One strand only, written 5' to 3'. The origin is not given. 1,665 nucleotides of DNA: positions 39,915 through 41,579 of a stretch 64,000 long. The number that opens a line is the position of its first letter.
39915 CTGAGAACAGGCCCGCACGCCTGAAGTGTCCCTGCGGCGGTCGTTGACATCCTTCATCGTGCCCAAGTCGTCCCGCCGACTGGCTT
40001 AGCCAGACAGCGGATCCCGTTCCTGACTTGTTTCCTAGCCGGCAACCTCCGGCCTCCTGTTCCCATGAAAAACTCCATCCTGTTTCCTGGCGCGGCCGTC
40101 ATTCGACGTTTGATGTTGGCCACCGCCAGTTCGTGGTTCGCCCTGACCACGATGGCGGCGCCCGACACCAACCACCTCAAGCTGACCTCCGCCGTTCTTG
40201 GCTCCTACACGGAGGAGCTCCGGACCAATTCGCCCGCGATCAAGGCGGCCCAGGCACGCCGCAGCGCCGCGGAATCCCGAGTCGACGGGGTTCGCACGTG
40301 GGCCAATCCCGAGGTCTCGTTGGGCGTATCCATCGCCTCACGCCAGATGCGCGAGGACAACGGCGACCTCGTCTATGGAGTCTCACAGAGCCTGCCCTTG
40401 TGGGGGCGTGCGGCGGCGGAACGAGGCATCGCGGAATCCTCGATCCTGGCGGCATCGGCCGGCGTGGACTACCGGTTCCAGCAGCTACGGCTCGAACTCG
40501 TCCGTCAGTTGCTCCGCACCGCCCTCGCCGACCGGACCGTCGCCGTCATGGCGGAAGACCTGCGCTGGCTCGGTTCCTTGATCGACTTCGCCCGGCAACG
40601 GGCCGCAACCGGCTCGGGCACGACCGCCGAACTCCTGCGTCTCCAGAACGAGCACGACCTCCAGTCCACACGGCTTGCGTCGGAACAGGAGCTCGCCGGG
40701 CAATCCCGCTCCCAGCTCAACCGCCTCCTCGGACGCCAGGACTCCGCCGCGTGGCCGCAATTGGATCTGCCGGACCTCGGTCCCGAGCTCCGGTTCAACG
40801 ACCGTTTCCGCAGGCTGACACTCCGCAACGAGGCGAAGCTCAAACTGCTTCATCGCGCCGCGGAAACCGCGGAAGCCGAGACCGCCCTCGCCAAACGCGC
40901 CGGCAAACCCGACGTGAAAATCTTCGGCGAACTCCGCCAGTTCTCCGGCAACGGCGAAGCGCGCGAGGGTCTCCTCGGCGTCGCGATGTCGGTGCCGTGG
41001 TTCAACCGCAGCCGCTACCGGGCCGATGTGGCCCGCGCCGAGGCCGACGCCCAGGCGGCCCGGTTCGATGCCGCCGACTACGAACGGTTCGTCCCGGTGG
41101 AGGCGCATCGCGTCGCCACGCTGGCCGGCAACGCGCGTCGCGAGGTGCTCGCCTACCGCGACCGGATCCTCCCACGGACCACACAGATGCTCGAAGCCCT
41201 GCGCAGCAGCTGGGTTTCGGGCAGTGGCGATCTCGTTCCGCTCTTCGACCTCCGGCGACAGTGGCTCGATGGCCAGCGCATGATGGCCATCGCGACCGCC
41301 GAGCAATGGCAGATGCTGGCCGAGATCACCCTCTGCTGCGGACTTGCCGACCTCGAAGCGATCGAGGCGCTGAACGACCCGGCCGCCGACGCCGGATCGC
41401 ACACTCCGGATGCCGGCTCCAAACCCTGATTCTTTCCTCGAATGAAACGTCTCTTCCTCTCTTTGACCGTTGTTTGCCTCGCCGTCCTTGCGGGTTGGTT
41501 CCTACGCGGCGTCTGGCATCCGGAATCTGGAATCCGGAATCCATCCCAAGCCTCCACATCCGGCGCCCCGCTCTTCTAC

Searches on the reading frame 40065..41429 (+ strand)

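Call 94: search_protein_families(library=pfam, proteins=[window:40065-41429:+], max_evalue=0.0001)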
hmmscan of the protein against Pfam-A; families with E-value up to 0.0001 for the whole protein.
window:40065-41429:+ (454 aa): 1 family
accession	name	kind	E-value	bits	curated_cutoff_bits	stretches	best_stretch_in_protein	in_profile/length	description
PF02321.23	OEP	-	2.9e-27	96.1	22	2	53-223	9-187/187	Outer membrane efflux protein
